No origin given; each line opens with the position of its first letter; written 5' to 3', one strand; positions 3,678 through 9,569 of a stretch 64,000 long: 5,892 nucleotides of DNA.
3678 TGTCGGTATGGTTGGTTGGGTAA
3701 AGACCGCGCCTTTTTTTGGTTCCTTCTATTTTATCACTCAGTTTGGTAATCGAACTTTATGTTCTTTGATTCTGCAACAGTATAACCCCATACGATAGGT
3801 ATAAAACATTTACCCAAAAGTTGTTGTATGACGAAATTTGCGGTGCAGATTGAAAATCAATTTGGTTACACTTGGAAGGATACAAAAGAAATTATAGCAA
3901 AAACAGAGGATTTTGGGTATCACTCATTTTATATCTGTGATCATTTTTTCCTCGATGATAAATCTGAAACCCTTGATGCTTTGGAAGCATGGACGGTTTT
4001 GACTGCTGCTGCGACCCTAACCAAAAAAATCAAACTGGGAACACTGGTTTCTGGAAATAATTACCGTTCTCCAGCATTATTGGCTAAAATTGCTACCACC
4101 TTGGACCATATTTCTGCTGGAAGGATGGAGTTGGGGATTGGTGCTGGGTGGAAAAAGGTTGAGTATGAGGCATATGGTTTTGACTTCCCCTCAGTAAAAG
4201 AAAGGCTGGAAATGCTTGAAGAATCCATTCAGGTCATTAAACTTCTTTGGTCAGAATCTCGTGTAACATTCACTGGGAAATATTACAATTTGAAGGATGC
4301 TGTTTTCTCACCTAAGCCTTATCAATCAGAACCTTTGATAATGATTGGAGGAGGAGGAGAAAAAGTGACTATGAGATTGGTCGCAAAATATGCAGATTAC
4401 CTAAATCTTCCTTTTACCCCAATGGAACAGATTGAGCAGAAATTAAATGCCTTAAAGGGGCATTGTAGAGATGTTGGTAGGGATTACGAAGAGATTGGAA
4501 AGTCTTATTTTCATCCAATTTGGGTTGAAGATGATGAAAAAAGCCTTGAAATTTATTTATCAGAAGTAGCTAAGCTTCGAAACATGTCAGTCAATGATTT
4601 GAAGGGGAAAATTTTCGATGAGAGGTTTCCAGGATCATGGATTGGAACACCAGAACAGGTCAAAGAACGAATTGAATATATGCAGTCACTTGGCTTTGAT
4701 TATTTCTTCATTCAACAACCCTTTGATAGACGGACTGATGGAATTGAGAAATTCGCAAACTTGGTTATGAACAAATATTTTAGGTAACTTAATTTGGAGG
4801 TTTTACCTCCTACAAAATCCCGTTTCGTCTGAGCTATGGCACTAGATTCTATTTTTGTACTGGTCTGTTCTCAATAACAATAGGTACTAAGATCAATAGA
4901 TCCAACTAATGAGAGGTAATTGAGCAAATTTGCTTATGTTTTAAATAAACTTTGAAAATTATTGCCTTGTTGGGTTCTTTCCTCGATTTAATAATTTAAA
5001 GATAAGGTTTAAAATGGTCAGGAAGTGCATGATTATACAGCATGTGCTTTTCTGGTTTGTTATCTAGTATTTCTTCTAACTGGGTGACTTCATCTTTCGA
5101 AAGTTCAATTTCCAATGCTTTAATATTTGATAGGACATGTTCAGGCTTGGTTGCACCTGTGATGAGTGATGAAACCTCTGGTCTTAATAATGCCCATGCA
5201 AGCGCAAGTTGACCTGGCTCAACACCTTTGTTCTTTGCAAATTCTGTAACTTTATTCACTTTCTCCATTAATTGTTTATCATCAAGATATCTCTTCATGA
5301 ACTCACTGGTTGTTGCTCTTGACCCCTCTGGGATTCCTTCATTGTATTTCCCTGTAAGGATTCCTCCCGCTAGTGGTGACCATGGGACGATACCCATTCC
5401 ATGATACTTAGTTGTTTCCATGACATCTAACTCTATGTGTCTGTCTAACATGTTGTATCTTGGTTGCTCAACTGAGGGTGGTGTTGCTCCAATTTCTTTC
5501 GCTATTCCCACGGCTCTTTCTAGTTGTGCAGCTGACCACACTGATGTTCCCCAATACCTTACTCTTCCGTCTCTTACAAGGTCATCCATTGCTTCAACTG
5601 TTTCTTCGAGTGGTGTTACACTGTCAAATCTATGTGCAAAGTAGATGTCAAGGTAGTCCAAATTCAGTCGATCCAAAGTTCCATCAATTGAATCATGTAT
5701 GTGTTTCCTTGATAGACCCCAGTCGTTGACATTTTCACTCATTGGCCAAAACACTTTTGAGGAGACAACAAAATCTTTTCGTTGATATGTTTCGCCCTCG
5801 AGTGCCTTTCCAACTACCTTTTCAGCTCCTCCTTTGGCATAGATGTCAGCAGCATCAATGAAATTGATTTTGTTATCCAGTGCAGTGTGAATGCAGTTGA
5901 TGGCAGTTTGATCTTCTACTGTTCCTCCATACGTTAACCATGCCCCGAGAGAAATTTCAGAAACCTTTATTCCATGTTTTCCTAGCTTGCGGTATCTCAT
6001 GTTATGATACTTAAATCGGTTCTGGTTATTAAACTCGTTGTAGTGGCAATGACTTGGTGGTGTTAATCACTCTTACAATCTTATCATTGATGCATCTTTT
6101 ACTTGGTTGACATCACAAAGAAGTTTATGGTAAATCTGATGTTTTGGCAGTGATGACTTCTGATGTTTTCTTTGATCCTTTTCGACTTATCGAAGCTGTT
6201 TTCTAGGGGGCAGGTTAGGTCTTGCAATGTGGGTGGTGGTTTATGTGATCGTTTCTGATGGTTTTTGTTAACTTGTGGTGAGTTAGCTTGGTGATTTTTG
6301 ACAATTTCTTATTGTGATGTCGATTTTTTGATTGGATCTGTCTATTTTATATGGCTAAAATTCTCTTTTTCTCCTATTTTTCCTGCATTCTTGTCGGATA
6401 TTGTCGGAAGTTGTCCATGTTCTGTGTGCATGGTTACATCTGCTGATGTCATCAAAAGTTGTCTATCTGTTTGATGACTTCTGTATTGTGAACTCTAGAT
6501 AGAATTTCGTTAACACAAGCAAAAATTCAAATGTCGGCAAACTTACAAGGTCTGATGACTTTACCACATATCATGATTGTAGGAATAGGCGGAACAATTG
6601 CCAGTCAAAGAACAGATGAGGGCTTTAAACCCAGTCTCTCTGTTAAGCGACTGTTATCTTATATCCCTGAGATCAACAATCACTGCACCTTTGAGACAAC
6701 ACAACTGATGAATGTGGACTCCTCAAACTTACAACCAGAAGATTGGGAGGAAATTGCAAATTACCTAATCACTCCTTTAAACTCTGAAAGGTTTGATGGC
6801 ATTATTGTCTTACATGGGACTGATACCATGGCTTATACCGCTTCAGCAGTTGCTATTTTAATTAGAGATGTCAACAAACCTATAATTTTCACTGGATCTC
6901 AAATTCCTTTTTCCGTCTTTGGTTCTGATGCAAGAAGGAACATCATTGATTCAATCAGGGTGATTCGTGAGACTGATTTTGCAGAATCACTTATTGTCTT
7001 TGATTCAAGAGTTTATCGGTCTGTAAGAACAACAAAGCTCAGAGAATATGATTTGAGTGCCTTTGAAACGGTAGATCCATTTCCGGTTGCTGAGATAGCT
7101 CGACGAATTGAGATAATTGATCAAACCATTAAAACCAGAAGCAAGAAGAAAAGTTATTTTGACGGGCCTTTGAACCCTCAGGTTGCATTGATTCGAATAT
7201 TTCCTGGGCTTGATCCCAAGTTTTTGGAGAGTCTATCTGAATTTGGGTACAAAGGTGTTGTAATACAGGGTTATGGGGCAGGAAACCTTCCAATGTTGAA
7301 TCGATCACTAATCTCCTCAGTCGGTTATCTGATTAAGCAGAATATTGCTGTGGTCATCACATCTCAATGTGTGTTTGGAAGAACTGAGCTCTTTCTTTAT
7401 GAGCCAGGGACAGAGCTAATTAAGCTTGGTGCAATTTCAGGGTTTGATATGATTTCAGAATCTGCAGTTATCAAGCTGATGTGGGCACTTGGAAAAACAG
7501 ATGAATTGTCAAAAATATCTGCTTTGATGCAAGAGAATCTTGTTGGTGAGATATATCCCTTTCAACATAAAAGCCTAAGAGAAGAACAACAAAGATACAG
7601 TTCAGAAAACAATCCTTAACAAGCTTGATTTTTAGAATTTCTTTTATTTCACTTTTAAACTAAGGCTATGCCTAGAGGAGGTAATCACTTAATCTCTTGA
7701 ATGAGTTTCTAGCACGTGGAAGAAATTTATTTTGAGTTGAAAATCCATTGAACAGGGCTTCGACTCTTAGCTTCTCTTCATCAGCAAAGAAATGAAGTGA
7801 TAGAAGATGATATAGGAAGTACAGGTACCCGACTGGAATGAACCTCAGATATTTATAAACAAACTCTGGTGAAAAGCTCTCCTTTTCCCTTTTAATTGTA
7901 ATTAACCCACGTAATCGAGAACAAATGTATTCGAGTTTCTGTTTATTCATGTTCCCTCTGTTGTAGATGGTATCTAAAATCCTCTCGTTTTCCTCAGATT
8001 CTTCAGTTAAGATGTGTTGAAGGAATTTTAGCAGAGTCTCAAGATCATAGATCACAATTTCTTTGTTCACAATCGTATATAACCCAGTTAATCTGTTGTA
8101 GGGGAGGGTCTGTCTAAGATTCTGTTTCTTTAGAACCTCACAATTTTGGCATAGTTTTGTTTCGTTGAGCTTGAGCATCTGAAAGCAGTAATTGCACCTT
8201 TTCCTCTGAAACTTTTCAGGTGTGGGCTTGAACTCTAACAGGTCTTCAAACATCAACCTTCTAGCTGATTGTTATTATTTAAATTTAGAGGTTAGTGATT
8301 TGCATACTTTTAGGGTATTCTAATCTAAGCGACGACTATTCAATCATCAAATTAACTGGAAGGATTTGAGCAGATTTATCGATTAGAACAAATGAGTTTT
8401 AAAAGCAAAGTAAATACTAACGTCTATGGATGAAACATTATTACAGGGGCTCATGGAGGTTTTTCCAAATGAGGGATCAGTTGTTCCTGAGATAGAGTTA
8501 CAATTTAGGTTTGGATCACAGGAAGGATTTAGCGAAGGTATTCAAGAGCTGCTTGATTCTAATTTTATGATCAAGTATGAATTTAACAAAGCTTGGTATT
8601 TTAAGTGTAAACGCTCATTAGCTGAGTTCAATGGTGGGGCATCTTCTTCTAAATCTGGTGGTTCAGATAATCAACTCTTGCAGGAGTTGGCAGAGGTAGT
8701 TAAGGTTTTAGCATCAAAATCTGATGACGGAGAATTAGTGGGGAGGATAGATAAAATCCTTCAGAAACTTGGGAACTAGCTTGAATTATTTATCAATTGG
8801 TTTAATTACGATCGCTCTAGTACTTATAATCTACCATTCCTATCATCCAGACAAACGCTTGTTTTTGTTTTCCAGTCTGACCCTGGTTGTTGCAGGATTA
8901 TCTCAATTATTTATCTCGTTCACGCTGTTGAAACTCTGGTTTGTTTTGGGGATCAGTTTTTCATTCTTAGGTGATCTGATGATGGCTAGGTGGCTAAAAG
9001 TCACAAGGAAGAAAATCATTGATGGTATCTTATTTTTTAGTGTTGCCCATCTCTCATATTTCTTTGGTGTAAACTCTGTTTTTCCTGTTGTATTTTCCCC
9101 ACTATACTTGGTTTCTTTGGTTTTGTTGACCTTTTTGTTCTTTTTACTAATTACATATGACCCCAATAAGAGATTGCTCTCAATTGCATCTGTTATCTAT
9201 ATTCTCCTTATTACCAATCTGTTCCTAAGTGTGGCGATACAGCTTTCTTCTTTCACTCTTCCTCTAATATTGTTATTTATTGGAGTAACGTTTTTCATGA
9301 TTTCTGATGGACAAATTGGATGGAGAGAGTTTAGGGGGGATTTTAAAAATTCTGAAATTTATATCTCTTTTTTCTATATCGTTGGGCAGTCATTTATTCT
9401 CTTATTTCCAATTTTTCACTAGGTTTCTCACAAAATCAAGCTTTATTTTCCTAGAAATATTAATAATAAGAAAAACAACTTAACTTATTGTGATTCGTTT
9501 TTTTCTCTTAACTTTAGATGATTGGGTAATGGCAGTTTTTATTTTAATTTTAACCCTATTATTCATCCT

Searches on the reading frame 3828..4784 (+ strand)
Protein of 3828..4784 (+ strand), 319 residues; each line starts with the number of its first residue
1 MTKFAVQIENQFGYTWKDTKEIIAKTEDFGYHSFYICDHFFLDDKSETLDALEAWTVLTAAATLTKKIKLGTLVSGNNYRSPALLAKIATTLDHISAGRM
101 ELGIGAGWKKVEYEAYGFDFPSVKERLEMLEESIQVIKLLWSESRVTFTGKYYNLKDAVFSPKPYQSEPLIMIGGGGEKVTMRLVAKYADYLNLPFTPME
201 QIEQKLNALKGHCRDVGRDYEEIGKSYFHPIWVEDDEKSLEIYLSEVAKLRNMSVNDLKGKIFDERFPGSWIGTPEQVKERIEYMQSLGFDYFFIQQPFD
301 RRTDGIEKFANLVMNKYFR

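Call 64: search_protein_families(library=pfam, proteins=[window:3828-4784:+], max_evalue=0.00001)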
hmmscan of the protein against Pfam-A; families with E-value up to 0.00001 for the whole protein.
window:3828-4784:+ (319 aa): 1 family
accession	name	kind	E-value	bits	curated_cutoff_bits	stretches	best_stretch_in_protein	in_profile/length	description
PF00296.26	Bac_luciferase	-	2.9e-50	171.9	27.9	1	15-291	21-313/314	Luciferase-like monooxygenase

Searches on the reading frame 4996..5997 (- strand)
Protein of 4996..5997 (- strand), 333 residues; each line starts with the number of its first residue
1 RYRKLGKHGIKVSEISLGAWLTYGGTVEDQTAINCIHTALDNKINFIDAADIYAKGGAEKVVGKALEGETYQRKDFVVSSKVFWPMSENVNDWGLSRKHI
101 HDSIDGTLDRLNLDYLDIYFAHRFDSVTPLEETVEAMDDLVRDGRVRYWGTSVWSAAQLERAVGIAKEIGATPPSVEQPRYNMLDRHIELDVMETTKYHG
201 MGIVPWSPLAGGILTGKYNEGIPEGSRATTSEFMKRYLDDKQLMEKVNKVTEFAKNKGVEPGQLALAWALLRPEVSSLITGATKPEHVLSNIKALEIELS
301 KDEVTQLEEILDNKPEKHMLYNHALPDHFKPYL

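Call 64: search_protein_families(library=pfam, proteins=[window:4996-5997:-], max_evalue=0.00001)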
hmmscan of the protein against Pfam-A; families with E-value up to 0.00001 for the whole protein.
window:4996-5997:- (333 aa): 1 family
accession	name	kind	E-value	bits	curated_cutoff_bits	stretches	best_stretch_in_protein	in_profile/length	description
PF00248.27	Aldo_ket_red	-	3.2e-73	246.8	24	1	14-311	1-290/291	Aldo/keto reductase family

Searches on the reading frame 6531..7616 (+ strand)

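Call 64: search_protein_families(library=pfam, proteins=[window:6531-7616:+], max_evalue=0.00001)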
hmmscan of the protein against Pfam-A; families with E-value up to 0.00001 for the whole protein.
window:6531-7616:+ (362 aa): 2 families
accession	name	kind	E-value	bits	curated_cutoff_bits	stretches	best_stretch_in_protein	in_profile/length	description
PF00710.25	Asparaginase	-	9.1e-54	182.4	22.5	1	13-198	1-190/193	Asparaginase, N-terminal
PF17763.6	Asparaginase_C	-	1e-29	103.2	34.6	1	217-333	1-114/114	Glutaminase/Asparaginase C-terminal domain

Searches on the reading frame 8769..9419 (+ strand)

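Call 64: search_protein_families(library=pfam, proteins=[window:8769-9419:+], max_evalue=0.00001)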
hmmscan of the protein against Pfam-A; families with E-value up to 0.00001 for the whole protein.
window:8769-9419:+ (217 aa): 1 family
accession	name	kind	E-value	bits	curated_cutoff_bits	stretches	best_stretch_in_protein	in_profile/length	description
PF07947.19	YhhN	-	1.3e-18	67.8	25.6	1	39-211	10-179/182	YhhN family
